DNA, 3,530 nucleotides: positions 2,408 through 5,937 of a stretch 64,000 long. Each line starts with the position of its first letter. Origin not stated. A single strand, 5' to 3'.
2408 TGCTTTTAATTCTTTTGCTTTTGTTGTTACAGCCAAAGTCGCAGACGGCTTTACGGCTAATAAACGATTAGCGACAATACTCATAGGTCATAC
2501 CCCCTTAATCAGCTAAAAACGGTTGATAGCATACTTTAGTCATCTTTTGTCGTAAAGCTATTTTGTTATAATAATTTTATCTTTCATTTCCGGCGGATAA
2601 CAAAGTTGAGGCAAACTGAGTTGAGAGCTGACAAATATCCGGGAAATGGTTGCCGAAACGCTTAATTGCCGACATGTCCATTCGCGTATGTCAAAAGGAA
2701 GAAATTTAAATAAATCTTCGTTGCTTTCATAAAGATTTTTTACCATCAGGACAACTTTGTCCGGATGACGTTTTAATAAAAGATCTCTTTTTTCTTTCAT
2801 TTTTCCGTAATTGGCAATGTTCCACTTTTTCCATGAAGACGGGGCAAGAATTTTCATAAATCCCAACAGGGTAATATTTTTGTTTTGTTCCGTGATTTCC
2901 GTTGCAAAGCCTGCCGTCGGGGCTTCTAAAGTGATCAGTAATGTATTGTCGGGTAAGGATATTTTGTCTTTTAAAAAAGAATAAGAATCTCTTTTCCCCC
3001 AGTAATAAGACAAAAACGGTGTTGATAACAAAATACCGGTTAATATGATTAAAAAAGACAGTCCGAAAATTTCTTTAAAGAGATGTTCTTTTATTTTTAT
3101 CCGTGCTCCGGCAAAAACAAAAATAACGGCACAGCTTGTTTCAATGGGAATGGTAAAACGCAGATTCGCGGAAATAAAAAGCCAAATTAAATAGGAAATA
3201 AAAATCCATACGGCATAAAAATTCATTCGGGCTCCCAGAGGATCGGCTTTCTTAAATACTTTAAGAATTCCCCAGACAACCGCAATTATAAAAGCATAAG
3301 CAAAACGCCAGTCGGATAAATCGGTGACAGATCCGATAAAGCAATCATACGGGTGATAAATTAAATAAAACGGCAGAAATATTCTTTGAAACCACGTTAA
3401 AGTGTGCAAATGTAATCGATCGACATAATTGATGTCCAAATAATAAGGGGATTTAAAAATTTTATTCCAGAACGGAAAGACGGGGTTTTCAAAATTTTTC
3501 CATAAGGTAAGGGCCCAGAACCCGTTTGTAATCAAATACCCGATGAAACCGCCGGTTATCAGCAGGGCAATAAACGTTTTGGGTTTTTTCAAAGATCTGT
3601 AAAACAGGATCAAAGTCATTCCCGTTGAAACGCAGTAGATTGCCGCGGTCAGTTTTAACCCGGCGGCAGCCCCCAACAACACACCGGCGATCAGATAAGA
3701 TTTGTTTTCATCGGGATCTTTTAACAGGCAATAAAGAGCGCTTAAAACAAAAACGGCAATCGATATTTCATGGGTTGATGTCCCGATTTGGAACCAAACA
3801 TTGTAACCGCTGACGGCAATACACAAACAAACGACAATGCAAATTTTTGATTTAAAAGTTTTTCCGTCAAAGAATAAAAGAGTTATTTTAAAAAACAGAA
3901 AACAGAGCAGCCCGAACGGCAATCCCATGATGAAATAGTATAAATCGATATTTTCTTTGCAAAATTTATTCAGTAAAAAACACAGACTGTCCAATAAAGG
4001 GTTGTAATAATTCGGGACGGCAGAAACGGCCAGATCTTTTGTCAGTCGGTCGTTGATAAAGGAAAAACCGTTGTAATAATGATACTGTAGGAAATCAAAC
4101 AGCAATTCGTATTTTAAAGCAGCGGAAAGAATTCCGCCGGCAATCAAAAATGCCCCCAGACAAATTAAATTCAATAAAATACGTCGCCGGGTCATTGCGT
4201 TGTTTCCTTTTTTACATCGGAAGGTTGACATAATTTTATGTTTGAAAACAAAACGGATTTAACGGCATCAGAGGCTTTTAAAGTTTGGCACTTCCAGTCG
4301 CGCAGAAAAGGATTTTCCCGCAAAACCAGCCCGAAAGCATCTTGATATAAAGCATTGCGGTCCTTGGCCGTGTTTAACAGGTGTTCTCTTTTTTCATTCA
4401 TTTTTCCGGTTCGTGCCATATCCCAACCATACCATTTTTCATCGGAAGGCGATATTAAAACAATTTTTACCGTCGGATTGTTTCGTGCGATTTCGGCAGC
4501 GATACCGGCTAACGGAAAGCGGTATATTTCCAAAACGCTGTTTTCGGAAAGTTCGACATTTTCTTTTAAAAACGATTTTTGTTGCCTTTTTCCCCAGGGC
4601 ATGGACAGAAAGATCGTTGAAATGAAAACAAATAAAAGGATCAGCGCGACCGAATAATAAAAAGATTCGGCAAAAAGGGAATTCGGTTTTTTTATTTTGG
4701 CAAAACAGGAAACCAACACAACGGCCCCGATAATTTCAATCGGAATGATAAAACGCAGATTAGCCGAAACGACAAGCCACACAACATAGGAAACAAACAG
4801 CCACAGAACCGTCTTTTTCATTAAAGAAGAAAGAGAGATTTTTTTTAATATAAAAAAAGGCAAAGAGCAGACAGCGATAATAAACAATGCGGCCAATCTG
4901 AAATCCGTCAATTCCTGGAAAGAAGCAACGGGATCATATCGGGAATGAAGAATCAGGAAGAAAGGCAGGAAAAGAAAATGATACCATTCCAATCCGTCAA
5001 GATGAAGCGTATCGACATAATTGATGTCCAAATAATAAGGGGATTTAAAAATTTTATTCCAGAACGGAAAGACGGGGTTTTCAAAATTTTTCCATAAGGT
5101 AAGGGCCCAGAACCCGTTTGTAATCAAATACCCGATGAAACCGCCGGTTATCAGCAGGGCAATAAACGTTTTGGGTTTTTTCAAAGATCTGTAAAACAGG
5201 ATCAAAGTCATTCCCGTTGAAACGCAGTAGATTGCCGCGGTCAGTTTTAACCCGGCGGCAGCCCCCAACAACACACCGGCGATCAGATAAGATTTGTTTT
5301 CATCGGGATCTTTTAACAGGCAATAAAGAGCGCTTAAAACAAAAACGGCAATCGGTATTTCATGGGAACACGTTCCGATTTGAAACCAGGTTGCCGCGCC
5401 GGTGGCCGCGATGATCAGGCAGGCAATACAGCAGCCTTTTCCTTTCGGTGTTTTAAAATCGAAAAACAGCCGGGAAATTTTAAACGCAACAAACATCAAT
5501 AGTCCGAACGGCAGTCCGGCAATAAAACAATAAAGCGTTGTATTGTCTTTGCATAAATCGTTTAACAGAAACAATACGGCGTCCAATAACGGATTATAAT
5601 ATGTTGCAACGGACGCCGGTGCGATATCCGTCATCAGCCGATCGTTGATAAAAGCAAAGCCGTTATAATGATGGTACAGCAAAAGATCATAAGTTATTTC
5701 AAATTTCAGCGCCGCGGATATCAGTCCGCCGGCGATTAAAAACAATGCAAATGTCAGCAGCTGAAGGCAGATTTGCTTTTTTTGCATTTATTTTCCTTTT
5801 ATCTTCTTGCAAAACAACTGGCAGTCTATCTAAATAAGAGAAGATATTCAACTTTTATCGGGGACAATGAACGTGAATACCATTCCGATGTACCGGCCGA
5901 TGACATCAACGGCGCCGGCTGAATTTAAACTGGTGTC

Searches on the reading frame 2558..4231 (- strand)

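Call 13: search_protein_families(library=pfam, proteins=[window:2558-4231:-], max_evalue=1e-7)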
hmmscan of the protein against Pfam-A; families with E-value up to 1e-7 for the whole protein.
window:2558-4231:- (557 aa): 0 families

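Call 16: search_protein_families(library=pfam, proteins=[window:2558-4231:-], max_evalue=0.00001)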
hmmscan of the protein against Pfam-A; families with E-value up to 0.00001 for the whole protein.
window:2558-4231:- (557 aa): 0 families

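Call 91: search_protein_families(library=pfam, proteins=[window:2558-4231:-], max_evalue=0.05)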
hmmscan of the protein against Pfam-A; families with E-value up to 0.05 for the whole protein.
window:2558-4231:- (557 aa): 2 families
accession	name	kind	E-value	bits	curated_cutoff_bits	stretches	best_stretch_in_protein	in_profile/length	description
PF09594.16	GT87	-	0.0082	16.4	25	1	133-270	55-178/237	Glycosyltransferase family 87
PF03239.20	FTR1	-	0.029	14.1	25.3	1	160-243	140-214/284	Iron permease FTR1 family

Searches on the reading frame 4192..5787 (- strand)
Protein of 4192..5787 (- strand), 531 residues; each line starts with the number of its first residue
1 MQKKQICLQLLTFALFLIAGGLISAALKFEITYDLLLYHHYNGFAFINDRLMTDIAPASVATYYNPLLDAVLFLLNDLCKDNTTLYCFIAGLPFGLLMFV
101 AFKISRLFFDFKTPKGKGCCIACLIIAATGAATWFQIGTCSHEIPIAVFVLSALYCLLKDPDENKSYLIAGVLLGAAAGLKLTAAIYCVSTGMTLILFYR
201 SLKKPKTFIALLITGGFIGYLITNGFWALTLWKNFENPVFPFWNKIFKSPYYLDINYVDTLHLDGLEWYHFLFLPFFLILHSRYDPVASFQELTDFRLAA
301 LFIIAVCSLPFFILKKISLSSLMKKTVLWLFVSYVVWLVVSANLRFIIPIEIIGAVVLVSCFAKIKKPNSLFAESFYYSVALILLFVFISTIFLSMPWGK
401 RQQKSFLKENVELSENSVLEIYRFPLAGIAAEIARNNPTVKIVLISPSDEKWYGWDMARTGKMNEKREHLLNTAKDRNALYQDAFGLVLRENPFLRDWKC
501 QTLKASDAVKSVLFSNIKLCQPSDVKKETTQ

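Call 13: search_protein_families(library=pfam, proteins=[window:4192-5787:-], max_evalue=1e-7)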
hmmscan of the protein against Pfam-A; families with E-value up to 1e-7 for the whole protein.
window:4192-5787:- (531 aa): 0 families

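Call 91: search_protein_families(library=pfam, proteins=[window:4192-5787:-], max_evalue=0.05)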
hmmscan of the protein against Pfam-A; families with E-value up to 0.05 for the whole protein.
window:4192-5787:- (531 aa): 1 family
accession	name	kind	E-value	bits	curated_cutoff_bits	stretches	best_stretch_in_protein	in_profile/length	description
PF03239.20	FTR1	-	0.0022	17.8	25.3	1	148-232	140-215/284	Iron permease FTR1 family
